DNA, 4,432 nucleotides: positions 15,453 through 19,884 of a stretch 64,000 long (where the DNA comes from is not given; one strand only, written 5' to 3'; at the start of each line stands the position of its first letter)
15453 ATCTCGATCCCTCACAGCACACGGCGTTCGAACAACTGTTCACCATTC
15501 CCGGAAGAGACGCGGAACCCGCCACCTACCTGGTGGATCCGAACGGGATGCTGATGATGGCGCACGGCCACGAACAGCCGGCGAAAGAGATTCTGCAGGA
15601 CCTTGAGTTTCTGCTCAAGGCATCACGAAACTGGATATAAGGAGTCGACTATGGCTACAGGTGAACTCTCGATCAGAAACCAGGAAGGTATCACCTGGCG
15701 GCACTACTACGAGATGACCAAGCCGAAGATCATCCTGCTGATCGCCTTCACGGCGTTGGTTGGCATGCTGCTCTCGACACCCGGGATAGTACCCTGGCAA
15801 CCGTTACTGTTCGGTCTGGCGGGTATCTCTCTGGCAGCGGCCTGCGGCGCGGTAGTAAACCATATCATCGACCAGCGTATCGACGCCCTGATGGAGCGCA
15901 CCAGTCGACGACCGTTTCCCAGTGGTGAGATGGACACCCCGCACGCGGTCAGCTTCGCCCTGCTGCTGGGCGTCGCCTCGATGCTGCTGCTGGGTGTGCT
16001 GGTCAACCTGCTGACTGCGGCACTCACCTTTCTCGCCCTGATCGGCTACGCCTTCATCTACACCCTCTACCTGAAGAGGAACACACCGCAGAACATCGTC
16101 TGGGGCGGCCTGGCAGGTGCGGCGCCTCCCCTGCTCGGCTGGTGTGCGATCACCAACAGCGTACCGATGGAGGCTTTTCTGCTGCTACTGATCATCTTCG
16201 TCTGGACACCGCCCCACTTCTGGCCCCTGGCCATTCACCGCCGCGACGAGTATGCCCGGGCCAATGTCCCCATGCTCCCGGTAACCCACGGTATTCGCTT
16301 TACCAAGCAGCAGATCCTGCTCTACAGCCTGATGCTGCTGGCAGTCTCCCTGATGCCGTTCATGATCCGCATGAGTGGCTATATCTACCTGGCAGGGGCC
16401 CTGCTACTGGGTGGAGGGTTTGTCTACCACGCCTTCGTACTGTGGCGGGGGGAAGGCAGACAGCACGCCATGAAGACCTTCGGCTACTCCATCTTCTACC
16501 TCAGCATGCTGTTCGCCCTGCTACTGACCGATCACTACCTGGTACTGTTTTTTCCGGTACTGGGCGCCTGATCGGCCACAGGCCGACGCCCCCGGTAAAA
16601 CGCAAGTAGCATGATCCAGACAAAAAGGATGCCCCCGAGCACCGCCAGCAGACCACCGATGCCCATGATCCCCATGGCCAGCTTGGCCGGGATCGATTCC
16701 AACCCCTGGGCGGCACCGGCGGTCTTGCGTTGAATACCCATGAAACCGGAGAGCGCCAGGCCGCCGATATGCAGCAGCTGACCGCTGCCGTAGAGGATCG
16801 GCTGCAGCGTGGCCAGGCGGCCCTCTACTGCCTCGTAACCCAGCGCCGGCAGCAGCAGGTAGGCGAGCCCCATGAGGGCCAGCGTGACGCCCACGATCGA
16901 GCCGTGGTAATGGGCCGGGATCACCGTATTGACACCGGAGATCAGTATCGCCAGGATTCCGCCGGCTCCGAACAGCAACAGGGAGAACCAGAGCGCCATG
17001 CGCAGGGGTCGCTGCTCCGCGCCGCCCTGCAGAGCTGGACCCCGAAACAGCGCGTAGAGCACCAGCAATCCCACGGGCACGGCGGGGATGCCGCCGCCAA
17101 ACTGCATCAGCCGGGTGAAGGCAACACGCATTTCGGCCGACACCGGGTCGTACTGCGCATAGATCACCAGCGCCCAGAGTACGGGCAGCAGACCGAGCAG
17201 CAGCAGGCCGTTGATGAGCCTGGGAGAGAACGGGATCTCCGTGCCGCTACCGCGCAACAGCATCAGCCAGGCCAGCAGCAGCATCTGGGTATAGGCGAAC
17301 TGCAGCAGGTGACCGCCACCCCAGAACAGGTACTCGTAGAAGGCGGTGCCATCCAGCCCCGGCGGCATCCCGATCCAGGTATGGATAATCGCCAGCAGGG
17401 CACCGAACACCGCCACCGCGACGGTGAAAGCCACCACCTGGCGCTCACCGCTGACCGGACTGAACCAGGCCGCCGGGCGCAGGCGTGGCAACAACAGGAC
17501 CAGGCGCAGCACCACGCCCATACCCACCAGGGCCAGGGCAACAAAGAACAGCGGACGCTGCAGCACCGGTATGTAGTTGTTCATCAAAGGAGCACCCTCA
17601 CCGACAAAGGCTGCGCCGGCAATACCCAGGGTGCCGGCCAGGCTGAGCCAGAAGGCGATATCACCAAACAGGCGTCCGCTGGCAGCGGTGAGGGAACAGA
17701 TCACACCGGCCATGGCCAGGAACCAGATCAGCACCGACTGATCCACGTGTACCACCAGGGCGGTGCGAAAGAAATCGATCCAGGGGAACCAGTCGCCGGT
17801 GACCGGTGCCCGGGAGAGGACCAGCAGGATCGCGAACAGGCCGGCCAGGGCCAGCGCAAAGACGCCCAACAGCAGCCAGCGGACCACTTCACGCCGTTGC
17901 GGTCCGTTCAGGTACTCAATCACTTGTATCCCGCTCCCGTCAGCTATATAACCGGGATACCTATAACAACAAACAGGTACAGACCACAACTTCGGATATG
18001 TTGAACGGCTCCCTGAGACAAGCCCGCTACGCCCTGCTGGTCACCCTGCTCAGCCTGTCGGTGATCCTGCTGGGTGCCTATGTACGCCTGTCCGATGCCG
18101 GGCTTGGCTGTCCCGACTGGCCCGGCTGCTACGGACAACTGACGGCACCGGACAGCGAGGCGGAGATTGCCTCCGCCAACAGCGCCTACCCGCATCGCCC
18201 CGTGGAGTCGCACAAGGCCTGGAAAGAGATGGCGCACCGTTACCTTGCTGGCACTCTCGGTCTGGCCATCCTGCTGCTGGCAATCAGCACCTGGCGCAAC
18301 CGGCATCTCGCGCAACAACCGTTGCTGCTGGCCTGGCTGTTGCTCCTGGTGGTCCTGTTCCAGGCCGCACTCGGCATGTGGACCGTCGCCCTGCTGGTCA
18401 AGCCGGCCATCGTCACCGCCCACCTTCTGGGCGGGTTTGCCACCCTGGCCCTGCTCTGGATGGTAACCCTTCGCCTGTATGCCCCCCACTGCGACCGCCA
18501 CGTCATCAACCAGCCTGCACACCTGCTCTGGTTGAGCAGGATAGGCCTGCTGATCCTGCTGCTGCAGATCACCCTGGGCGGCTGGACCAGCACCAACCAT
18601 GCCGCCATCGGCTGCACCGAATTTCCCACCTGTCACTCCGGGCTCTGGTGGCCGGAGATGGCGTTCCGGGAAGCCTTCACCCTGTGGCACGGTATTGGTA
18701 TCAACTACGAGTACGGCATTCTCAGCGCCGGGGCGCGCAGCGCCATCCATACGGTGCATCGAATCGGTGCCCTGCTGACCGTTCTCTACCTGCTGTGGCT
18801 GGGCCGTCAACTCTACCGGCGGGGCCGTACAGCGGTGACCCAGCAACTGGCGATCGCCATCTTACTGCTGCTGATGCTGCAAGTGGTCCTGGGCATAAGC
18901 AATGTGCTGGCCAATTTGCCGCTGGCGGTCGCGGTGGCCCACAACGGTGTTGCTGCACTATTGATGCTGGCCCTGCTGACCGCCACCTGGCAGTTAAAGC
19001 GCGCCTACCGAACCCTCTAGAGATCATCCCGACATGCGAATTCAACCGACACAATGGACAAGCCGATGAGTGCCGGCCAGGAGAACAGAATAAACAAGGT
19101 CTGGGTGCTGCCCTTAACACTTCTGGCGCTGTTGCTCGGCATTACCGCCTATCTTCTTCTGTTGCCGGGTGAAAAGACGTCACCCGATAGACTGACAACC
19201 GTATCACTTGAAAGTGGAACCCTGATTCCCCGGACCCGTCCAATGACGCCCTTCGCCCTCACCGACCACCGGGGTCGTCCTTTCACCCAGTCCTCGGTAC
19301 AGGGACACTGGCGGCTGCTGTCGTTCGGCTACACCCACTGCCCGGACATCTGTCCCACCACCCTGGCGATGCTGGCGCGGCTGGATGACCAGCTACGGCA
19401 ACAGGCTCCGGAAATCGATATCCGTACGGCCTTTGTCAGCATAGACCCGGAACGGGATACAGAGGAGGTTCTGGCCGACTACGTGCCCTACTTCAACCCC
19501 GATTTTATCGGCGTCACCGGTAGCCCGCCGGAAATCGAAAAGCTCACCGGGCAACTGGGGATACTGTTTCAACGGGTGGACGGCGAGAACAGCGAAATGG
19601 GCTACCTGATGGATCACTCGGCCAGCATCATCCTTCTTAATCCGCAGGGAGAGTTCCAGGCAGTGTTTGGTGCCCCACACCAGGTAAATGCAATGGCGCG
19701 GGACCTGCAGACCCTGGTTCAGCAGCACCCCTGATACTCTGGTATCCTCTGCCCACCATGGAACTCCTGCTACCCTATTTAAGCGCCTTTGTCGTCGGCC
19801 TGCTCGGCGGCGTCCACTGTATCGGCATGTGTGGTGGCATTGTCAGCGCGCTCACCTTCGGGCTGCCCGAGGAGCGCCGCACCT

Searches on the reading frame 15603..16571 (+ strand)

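Call 36: search_protein_families(library=pfam, proteins=[window:15603-16571:+], max_evalue=0.0001)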
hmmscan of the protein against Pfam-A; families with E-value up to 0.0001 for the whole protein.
window:15603-16571:+ (322 aa): 1 family
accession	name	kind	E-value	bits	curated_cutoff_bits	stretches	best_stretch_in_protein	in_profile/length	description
PF01040.23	UbiA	-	2.7e-66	223.9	34.2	1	48-298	2-245/250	UbiA prenyltransferase family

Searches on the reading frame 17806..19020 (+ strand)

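Call 36: search_protein_families(library=pfam, proteins=[window:17806-19020:+], max_evalue=0.0001)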
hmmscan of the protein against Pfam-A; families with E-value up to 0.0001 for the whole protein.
window:17806-19020:+ (404 aa): 1 family
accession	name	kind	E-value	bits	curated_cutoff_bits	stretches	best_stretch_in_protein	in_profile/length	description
PF02628.20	COX15-CtaA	-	9.4e-78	261.9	29.9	1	74-390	2-321/322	Cytochrome oxidase assembly protein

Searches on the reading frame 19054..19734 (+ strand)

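Call 36: search_protein_families(library=pfam, proteins=[window:19054-19734:+], max_evalue=0.0001)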
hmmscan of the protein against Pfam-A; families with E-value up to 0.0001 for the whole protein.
window:19054-19734:+ (226 aa): 1 family
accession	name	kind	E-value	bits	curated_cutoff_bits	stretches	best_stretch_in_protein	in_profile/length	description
PF02630.20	SCO1-SenC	-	8.1e-44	149.3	22.8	1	65-201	2-134/134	SCO1/SenC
